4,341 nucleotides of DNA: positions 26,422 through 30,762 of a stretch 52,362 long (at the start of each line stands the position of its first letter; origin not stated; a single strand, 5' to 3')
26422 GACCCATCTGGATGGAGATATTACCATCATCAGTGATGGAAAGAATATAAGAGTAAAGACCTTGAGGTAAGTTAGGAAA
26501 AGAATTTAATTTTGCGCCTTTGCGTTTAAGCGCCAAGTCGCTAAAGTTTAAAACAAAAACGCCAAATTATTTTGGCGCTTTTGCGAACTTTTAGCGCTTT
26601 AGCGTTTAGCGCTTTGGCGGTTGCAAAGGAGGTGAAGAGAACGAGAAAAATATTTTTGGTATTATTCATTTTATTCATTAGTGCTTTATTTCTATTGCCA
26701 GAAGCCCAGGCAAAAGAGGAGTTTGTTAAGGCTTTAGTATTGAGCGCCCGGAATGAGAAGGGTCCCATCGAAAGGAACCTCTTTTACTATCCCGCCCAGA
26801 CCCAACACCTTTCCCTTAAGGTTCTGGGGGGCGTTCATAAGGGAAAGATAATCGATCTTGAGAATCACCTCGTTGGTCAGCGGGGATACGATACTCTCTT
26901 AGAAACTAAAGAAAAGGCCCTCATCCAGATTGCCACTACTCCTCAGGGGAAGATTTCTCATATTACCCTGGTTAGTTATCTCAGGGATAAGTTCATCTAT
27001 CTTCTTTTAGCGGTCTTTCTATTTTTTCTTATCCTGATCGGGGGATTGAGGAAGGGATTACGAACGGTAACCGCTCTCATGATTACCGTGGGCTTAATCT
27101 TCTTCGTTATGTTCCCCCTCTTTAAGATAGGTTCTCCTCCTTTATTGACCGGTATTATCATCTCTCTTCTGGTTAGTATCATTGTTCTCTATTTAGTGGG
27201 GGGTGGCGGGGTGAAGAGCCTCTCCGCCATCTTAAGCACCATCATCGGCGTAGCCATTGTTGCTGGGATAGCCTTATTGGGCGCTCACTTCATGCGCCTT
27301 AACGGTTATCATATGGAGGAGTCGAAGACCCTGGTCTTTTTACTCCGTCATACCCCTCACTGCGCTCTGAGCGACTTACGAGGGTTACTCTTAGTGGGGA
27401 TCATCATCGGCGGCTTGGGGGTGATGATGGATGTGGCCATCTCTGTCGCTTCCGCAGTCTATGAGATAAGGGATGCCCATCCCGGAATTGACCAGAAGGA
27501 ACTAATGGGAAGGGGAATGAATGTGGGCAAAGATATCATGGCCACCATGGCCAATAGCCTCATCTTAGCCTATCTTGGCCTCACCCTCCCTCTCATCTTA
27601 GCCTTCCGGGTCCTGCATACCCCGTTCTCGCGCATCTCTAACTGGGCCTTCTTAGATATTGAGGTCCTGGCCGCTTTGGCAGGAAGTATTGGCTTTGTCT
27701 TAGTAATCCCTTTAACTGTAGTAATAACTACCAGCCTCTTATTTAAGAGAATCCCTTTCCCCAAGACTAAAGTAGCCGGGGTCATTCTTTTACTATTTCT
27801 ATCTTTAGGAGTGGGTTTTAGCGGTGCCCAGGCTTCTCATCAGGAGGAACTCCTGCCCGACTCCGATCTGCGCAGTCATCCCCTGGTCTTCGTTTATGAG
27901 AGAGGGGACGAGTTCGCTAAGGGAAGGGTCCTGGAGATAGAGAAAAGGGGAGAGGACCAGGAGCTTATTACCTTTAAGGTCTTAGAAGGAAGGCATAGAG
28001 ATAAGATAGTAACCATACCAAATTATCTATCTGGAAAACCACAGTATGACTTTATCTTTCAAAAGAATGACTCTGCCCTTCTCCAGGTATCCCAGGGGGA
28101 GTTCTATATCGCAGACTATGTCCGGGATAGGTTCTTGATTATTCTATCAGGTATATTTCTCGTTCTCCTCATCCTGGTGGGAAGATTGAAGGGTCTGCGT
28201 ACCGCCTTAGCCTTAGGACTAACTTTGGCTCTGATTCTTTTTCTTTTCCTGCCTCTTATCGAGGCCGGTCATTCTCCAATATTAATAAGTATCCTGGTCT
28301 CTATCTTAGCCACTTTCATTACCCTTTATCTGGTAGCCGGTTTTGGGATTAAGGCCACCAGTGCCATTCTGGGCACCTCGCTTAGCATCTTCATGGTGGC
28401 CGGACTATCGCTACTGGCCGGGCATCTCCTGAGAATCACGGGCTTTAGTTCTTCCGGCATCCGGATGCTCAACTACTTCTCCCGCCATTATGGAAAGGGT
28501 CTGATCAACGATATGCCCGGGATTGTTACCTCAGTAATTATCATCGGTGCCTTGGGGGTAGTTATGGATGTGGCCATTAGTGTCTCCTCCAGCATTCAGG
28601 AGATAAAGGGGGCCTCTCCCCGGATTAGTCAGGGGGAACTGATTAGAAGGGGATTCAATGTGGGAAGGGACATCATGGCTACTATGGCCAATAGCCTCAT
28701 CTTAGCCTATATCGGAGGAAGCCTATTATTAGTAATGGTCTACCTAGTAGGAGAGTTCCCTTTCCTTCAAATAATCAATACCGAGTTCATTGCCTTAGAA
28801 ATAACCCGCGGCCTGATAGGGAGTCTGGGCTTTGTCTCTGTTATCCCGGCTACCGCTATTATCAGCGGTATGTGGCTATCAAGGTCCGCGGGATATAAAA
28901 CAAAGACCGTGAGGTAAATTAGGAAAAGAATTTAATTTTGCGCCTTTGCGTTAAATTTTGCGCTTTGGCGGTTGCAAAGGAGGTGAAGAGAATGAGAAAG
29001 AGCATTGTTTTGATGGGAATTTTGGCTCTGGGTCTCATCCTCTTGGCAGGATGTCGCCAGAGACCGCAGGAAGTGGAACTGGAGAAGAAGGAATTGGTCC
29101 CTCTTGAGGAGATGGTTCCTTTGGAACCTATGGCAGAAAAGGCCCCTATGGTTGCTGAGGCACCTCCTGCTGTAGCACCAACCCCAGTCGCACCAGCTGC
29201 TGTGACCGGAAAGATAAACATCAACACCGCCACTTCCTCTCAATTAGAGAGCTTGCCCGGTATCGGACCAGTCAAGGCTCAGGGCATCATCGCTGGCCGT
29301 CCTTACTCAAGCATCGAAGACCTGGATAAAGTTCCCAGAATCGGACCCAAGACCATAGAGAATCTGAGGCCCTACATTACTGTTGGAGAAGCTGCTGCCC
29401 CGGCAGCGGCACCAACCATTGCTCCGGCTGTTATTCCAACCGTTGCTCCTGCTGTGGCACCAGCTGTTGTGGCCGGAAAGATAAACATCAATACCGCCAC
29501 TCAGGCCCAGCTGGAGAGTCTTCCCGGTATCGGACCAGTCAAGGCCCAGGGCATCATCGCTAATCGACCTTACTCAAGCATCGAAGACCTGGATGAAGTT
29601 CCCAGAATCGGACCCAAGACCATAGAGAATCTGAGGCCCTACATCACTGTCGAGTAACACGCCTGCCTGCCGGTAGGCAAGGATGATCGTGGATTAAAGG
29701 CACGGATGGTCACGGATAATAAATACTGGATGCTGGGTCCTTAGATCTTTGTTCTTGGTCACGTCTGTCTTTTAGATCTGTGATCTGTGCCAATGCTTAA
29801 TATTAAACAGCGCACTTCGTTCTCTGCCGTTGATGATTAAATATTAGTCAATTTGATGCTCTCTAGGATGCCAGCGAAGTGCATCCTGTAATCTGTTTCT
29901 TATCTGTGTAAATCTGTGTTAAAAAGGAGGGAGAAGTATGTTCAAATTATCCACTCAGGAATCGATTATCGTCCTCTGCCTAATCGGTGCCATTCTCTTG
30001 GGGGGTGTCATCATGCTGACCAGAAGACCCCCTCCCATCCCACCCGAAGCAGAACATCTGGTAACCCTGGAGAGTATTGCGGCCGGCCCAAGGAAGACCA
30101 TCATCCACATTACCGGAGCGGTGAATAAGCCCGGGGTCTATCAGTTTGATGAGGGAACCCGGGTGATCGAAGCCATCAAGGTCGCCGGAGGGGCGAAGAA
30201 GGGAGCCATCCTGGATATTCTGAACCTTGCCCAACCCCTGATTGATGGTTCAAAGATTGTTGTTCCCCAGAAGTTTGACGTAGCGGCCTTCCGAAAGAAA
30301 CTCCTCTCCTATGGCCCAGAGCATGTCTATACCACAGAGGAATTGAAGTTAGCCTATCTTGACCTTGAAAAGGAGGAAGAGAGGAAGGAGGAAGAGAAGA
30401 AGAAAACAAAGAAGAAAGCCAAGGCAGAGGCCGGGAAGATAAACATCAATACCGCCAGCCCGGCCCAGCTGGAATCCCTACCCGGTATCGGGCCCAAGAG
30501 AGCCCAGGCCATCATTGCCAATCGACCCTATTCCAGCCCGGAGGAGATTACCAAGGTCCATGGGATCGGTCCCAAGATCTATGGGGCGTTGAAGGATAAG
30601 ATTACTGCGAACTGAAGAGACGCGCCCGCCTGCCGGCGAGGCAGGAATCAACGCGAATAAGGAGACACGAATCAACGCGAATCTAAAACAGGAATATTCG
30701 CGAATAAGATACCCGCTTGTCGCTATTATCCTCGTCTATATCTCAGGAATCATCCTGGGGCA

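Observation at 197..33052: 33-kb co-directional DNA-uptake supercluster: pseudopilus, PilMNOPQ, two ComEC, three ComEA and an extra nuclease/membrane layer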

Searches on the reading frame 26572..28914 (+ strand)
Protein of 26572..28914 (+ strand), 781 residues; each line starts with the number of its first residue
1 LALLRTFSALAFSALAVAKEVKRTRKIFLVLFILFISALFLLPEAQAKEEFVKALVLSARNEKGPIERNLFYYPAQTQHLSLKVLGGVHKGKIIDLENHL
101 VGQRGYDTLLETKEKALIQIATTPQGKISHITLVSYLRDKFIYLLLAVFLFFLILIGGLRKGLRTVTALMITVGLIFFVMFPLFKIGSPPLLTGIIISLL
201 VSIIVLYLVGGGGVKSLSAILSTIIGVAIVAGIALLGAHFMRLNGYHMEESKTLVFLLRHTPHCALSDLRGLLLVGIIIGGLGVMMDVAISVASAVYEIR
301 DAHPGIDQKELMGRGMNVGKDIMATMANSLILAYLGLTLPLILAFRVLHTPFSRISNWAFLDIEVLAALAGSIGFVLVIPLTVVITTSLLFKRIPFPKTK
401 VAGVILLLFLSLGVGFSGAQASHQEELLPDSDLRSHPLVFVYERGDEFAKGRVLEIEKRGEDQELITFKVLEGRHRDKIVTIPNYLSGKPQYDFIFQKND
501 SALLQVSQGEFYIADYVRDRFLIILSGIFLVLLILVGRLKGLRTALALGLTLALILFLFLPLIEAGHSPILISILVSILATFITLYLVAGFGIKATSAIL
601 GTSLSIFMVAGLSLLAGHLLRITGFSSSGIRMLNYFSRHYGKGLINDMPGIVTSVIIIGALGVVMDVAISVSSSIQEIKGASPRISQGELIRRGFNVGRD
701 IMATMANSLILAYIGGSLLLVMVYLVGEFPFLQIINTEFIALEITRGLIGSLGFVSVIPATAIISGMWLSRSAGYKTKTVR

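Call 5: search_protein_families(library=pfam, proteins=[window:26572-28914:+], max_evalue=0.01)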
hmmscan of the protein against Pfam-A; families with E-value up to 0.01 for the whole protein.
window:26572-28914:+ (781 aa): 1 family
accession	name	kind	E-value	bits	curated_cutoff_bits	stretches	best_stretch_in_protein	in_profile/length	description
PF07907.16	YibE_F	-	1.1e-133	444.6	27.2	2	522-766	1-240/241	YibE/F-like protein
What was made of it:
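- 26572..28917 (+): g24, duplicated YibE/F membrane protein. A window-specific insertion, not part of the conserved system. YibE_F 1e-133 (call 5).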

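Call 47: search_protein_families(library=ncbifam, proteins=[window:26572-28914:+], max_evalue=0.01)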
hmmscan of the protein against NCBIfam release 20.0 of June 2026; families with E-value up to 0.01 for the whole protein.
window:26572-28914:+ (781 aa): 0 families

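Call 67: search_protein_families(library=padloc, proteins=[window:26572-28914:+], max_evalue=0.001)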
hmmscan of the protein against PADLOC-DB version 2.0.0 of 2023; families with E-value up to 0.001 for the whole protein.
window:26572-28914:+ (781 aa): 0 families

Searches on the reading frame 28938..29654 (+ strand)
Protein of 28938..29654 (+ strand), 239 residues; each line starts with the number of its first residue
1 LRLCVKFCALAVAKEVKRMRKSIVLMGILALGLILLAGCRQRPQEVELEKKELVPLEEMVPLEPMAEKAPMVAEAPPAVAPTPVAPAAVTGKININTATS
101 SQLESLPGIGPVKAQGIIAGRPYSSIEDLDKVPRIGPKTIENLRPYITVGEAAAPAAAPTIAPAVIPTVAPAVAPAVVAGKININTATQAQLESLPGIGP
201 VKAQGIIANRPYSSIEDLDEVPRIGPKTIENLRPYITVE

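Call 5: search_protein_families(library=pfam, proteins=[window:28938-29654:+], max_evalue=0.01)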
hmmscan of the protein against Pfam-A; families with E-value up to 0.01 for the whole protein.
window:28938-29654:+ (239 aa): 14 families
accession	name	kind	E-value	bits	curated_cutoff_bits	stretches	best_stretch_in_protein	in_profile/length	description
PF12836.13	HHH_3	-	7.2e-39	132.2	27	2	179-237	3-65/65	Helix-hairpin-helix motif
PF00633.29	HHH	-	1.5e-19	69.2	24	2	183-205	4-26/30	Helix-hairpin-helix motif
PF06514.17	PsbU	-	2.5e-13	50.3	24.5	2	178-233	11-66/93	Photosystem II 12 kDa extrinsic protein (PsbU)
PF03934.19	T2SSK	-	7e-13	49.2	24.2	2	182-235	1-59/63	Type II secretion system (T2SS), protein K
PF14520.12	HHH_5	-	1.5e-12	48.2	27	0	102-143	3-51/57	Helix-hairpin-helix domain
PF11798.14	IMS_HHH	-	3.7e-07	30.4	24.4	0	128-144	12-28/32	IMS family HHH motif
PF14716.13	HHH_8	-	5.5e-07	30.3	30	0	122-150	43-71/73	Helix-hairpin-helix domain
PF21687.3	T2SSK_1st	-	3.2e-06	28.3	26.2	0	208-238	74-104/107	Type II secretion system (T2SS), protein K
PF22525.1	H2TH_5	-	4.1e-06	27.2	27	0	189-207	27-45/71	S13-like H2TH domain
PF12826.13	HHH_2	-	7.9e-06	26.4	27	0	183-207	28-52/64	Helix-hairpin-helix motif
PF21176.3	RecR_HhH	-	2.8e-05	24.3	27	0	191-204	7-20/45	RecR, helix-hairpin-helix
PF11731.14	Cdd1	-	0.00034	21.2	25.5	0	125-144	4-23/86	Pathogenicity locus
PF02371.22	Transposase_20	-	0.0028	18.5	21.3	0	191-208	3-20/87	Transposase IS116/IS110/IS902 family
PF00570.28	HRDC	-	0.0033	17.8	23.8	0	187-204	41-58/68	HRDC domain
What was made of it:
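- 28992..29657 (+): g25, lipoprotein (LAGC) with two HHH_3 modules. HHH_3 7e-39, two stretches (call 5).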

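Call 47: search_protein_families(library=ncbifam, proteins=[window:28938-29654:+], max_evalue=0.01)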
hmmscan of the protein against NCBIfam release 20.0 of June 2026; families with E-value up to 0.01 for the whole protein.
window:28938-29654:+ (239 aa): 9 families
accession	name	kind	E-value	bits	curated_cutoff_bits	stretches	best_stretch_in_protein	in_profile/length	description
TIGR01259.1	comE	subfamily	2.1e-31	108.4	152.35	2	89-149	56-120/120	comEA protein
TIGR00426.1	TIGR00426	subfamily_domain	1e-24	86.3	53.1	2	92-149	7-69/69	competence protein ComEA helix-hairpin-helix repeat region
NF037980.1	T2SS_GspK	equivalog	2.8e-12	46.8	130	2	160-225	191-260/307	type II secretion system minor pseudopilin GspK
NF002708.1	PRK02515.1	equivalog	7.3e-12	45.3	85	2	177-233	54-110/137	photosystem II complex extrinsic protein PsbU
TIGR03916.1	rSAM_link_UDG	hypoth_equivalog_domain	1.1e-06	28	343.5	0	93-153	322-380/415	putative DNA modification/repair radical SAM protein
NF041260.1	actino_IHF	equivalog_domain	0.00012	22.5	60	0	188-209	56-77/102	integration host factor, actinobacterial type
TIGR00084.2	ruvA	equivalog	0.00093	18.9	85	0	184-208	104-128/202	Holliday junction branch migration protein RuvA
TIGR01405.1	polC_Gram_pos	equivalog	0.0019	15.9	1043.45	0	103-145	1150-1195/1211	DNA polymerase III subunit alpha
NF033542.1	transpos_IS110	equivalog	0.0046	16.2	140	0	100-119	219-238/343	IS110 family RNA-guided transposase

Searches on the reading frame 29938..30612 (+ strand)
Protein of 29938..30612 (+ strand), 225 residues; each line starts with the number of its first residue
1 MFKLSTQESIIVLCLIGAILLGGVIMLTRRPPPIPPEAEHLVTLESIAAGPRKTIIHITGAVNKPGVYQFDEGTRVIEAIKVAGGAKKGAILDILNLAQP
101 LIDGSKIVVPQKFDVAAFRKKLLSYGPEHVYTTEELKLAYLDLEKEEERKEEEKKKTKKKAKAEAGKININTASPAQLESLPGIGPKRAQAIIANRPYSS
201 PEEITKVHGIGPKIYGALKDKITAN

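Call 5: search_protein_families(library=pfam, proteins=[window:29938-30612:+], max_evalue=0.01)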
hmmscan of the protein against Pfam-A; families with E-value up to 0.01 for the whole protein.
window:29938-30612:+ (225 aa): 10 families
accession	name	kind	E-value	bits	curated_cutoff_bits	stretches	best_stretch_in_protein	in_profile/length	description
PF12836.13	HHH_3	-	7.2e-17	61.7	27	1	165-223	3-65/65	Helix-hairpin-helix motif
PF00633.29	HHH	-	5.2e-14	51.7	24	1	169-194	4-29/30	Helix-hairpin-helix motif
PF10531.15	SLBB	-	5.6e-11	42.5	27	1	55-109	1-54/55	SLBB domain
PF14520.12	HHH_5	-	1.7e-07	32.1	27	1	172-193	31-52/57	Helix-hairpin-helix domain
PF03934.19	T2SSK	-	6.3e-06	26.9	24.2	1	168-210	1-47/63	Type II secretion system (T2SS), protein K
PF14716.13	HHH_8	-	9.4e-06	26.4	30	0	166-192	38-64/73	Helix-hairpin-helix domain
PF06514.17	PsbU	-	2.1e-05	24.9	24.5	1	158-211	5-58/93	Photosystem II 12 kDa extrinsic protein (PsbU)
PF22461.2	SLBB_2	-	4.8e-05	23.8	27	1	56-90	3-38/79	SLBB domain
PF11798.14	IMS_HHH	-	0.0021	18.6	24.4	0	204-214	13-23/32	IMS family HHH motif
PF12826.13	HHH_2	-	0.0024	18.4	27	0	169-193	28-52/64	Helix-hairpin-helix motif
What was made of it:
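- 29938..30615 (+): g26, canonical ComEA (TM + SLBB + HhH). SLBB 5.6e-11, HHH_3 7e-17 (call 5).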

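Call 47: search_protein_families(library=ncbifam, proteins=[window:29938-30612:+], max_evalue=0.01)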
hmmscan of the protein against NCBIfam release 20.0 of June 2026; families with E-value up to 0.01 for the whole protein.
window:29938-30612:+ (225 aa): 7 families
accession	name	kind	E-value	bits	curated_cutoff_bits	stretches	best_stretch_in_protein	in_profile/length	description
TIGR01259.1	comE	subfamily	1.7e-21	76.4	152.35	2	152-223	44-119/120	comEA protein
TIGR00426.1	TIGR00426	subfamily_domain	1.1e-10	41.4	53.1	1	164-223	4-68/69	competence protein ComEA helix-hairpin-helix repeat region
NF045978.1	ComEA_MAG0490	equivalog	5.5e-08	32.7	98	1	52-113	39-99/162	MAG0490 family ComEA-like DNA-binding protein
NF002708.1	PRK02515.1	equivalog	2.6e-06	27.4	85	1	149-211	40-102/137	photosystem II complex extrinsic protein PsbU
NF037980.1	T2SS_GspK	equivalog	0.00066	19.3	130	1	166-203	211-252/307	type II secretion system minor pseudopilin GspK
TIGR03027.2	pepcterm_export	equivalog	0.0063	16.2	180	1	42-90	70-118/169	XrtA/PEP-CTERM system exopolysaccharide export protein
TIGR00084.2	ruvA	equivalog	0.0083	15.7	85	0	170-194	104-128/202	Holliday junction branch migration protein RuvA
